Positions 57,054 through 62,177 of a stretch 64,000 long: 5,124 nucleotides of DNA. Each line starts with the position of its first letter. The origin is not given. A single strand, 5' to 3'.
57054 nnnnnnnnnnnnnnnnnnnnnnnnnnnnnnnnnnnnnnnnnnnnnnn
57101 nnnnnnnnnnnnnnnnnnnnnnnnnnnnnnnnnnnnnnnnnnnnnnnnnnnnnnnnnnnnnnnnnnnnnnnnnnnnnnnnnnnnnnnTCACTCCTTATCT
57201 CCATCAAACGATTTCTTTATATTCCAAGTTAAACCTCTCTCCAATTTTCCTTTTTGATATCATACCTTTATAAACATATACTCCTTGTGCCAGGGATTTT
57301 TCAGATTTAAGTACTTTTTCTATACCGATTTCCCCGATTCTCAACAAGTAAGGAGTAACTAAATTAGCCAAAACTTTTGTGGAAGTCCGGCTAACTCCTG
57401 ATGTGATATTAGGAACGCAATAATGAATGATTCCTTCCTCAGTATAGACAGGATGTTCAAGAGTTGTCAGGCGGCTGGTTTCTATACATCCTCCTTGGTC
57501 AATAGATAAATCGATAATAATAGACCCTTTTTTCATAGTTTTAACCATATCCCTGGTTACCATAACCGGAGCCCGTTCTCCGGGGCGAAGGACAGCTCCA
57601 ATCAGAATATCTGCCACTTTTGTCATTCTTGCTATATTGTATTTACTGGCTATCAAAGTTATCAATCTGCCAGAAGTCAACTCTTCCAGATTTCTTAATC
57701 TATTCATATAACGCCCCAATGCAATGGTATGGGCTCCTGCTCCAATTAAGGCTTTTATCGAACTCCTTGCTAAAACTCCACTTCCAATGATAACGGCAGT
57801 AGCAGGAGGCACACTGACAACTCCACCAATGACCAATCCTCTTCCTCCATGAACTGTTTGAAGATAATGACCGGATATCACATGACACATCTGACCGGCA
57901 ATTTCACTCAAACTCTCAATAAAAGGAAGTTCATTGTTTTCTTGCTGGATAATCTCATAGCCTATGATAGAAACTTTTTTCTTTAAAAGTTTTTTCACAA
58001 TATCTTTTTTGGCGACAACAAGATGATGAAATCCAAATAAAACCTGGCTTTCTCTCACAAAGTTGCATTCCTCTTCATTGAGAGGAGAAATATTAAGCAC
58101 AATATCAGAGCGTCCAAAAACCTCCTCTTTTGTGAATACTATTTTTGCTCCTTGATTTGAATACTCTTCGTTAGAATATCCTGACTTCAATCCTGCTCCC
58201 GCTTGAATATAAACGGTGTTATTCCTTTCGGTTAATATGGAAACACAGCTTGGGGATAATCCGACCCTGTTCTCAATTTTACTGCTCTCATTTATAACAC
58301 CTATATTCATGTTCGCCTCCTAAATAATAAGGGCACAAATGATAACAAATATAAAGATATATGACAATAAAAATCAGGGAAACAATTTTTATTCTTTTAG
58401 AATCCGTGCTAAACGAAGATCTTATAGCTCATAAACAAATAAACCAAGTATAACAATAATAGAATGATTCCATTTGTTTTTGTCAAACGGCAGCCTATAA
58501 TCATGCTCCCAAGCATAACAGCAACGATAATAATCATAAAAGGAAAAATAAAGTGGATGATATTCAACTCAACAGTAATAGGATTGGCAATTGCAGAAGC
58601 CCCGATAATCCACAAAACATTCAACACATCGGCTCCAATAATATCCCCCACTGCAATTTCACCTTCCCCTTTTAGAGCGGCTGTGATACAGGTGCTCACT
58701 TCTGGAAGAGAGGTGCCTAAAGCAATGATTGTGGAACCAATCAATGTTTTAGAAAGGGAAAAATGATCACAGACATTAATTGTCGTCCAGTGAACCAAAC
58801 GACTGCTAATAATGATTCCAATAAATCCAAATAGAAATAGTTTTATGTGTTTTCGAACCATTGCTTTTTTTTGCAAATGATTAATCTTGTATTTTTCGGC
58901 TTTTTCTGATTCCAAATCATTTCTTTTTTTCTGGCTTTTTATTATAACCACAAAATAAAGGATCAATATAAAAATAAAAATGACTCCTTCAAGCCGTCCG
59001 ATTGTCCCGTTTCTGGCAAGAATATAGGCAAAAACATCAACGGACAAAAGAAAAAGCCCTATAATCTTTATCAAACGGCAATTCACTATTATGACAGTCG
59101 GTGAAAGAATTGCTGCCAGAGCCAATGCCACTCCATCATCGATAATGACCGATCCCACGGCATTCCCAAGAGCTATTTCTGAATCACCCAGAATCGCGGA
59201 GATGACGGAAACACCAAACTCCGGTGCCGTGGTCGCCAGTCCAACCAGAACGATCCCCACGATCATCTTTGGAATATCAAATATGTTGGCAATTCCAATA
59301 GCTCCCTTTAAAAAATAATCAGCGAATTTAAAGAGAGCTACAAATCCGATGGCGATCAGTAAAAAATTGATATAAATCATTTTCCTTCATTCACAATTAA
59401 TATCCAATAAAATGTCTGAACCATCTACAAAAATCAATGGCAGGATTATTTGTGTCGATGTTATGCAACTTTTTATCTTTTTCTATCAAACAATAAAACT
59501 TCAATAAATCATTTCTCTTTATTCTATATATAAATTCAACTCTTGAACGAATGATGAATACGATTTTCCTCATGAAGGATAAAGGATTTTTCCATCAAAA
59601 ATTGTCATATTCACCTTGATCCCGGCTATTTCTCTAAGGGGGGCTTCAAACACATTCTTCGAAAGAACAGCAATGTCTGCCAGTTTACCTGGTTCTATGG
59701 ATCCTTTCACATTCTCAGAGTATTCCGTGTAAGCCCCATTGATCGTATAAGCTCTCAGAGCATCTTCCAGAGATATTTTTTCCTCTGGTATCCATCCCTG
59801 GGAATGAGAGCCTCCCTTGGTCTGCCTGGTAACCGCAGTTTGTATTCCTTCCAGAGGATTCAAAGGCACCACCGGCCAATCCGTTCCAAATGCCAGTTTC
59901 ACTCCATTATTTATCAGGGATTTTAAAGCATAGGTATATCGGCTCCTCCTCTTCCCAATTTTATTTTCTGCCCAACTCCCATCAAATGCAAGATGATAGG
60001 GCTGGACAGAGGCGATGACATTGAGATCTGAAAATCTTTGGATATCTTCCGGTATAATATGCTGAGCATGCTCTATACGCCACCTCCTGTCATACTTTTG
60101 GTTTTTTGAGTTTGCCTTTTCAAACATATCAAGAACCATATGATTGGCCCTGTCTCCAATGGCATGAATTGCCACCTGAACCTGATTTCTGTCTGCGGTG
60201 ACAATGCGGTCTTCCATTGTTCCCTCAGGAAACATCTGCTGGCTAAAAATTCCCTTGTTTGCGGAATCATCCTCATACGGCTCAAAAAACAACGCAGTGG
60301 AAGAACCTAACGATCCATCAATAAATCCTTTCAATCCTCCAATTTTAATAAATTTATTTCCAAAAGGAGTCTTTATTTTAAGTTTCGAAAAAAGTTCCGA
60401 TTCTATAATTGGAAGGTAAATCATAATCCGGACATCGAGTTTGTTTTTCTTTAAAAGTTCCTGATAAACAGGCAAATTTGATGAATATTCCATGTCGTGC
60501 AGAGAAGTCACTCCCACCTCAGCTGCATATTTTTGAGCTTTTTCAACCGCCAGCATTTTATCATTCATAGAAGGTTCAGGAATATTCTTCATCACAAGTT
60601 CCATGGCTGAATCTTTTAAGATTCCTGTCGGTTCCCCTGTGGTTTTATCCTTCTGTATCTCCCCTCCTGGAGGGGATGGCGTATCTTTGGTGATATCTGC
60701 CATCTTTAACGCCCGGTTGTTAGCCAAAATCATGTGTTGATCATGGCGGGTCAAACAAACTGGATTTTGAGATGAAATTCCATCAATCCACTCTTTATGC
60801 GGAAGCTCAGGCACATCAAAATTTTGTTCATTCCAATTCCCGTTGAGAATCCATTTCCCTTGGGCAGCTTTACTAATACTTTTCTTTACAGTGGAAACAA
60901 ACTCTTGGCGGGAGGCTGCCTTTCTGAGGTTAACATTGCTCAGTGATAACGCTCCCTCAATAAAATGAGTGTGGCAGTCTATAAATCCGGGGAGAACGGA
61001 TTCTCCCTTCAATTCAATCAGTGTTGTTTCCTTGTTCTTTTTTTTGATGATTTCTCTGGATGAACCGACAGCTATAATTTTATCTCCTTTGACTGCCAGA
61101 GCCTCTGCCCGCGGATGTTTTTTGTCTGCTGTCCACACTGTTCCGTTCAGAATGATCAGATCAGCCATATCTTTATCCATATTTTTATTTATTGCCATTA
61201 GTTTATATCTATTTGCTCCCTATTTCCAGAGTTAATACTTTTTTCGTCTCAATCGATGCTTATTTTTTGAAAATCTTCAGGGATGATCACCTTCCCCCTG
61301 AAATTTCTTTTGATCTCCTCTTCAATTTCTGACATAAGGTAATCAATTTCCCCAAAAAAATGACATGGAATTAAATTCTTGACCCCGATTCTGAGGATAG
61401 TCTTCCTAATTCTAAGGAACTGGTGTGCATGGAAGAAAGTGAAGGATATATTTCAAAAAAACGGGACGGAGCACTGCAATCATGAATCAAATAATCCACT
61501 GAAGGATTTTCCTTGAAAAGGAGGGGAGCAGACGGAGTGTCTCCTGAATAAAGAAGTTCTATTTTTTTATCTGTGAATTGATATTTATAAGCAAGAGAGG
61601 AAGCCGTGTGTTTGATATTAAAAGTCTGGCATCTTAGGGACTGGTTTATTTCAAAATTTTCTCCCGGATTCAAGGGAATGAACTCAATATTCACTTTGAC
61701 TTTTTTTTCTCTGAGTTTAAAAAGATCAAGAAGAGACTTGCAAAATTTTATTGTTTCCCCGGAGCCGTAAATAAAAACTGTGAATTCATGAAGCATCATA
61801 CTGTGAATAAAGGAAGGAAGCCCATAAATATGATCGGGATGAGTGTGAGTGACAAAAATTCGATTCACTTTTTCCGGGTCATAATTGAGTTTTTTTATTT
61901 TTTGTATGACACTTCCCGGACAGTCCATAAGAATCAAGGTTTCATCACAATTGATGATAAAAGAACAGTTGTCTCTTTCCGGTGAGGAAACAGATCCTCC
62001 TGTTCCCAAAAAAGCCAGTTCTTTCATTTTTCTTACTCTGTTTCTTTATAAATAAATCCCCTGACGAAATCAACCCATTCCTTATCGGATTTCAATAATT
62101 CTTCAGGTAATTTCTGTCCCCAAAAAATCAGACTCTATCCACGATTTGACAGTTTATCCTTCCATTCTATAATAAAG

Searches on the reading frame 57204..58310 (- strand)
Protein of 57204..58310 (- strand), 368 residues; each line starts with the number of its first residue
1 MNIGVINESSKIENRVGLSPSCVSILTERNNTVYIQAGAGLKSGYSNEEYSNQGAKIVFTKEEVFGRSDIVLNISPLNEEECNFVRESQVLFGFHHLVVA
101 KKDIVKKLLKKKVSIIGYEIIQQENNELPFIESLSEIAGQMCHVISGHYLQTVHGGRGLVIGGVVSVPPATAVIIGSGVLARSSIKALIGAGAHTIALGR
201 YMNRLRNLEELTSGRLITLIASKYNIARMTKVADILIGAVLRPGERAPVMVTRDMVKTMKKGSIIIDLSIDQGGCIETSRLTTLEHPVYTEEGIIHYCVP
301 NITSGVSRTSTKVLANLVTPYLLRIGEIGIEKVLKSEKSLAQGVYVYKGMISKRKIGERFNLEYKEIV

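Call 3: search_protein_families(library=pfam, proteins=[window:57204-58310:-])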
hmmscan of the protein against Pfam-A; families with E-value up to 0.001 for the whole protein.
window:57204-58310:- (368 aa): 4 families
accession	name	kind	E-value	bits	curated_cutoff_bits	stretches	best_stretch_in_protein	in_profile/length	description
PF01262.27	AlaDh_PNT_C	-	2e-60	204.3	23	1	146-352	5-212/214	Alanine dehydrogenase/PNT, C-terminal domain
PF05222.21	AlaDh_PNT_N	-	7.1e-33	114.2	30.4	1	4-138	1-136/136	Alanine dehydrogenase/PNT, N-terminal domain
PF02826.25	2-Hacid_dh_C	-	2.9e-06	27.2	25.1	0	170-269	37-127/178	D-isomer specific 2-hydroxyacid dehydrogenase, NAD binding domain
PF01488.26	Shikimate_DH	-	0.00071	20.1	24.3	1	170-269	13-112/138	Shikimate / quinate 5-dehydrogenase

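Call 4: search_protein_families(library=ncbifam, proteins=[window:57204-58310:-])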
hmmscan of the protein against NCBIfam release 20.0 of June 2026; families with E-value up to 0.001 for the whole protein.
window:57204-58310:- (368 aa): 3 families
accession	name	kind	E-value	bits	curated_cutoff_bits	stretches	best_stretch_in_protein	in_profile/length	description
TIGR00518.1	alaDH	equivalog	8.8e-96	321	391.85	1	1-366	1-364/370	alanine dehydrogenase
NF006942.0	PRK09424.1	equivalog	3.2e-35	121.8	383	2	1-197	1-193/510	Re/Si-specific NAD(P)(+) transhydrogenase subunit alpha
TIGR00561.1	pntA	equivalog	8.6e-29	100.5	444.4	2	3-193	2-188/511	Re/Si-specific NAD(P)(+) transhydrogenase subunit alpha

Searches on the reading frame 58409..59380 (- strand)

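Call 3: search_protein_families(library=pfam, proteins=[window:58409-59380:-])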
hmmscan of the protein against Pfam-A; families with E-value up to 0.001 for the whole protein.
window:58409-59380:- (323 aa): 1 family
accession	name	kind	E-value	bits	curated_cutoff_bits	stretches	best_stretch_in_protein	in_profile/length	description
PF01699.29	Na_Ca_ex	-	1.6e-43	148.7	24.9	2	181-319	5-150/151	Sodium/calcium exchanger protein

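Call 4: search_protein_families(library=ncbifam, proteins=[window:58409-59380:-])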
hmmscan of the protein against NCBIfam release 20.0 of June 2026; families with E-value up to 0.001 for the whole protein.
window:58409-59380:- (323 aa): 5 families
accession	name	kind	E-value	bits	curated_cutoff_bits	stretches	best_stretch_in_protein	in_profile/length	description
TIGR00367.1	TIGR00367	hypoth_equivalog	1.5e-52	178.7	179.65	1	3-314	2-312/312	calcium/sodium antiporter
NF008005.0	PRK10734.1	equivalog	5.2e-44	150.7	432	2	4-255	3-252/325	calcium/sodium antiporter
TIGR00846.1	caca2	superfamily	1.6e-09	37.1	317.45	1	129-318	178-371/372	calcium/proton exchanger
TIGR00927.1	2A1904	subfamily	3.1e-08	31.8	710.1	1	180-318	1045-1195/1209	K+-dependent Na+/Ca+ exchanger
TIGR00378.1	cax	equivalog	5.3e-05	22.6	211.15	1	133-313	160-343/349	calcium/proton exchanger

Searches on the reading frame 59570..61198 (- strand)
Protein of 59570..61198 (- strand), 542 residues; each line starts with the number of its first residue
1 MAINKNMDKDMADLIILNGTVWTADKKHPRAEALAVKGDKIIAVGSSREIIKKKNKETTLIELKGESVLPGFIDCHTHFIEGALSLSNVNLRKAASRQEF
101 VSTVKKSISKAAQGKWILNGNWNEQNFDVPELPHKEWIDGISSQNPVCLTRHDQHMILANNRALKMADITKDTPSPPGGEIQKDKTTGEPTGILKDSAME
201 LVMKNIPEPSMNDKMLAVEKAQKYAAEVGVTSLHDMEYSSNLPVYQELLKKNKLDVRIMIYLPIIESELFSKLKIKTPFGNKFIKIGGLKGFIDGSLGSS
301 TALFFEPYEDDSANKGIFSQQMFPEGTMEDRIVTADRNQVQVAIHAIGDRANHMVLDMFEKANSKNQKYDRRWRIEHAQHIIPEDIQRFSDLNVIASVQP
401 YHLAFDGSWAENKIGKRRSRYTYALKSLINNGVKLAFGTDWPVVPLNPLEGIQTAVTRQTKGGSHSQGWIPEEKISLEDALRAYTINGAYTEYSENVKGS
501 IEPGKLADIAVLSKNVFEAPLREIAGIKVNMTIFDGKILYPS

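Call 31: search_protein_families(library=pfam, proteins=[window:59570-61198:-], max_evalue=0.00001)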
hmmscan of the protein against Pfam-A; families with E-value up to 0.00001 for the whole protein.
window:59570-61198:- (542 aa): 2 families
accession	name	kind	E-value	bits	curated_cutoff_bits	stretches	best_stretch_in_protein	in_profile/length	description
PF07969.17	Amidohydro_3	-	2.6e-109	367.3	29.7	1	60-540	2-472/472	Amidohydrolase family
PF01979.26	Amidohydro_1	-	1.5e-19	70.9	25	1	322-538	131-344/345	Amidohydrolase family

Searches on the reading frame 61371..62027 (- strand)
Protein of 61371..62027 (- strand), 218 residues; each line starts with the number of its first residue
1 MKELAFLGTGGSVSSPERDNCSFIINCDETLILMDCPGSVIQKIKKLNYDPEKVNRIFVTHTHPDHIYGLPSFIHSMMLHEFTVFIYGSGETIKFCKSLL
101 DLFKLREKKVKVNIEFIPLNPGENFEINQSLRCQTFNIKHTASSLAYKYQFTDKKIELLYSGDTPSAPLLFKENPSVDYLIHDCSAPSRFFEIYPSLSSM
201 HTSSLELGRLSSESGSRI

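Call 31: search_protein_families(library=pfam, proteins=[window:61371-62027:-], max_evalue=0.00001)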
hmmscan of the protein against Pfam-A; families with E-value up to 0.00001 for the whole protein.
window:61371-62027:- (218 aa): 2 families
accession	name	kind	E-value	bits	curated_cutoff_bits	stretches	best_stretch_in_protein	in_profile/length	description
PF12706.13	Lactamase_B_2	-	6.9e-13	49.1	27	1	32-185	3-165/200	Beta-lactamase superfamily domain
PF00753.33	Lactamase_B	-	2.2e-07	31.5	22.7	1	20-74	7-64/196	Metallo-beta-lactamase superfamily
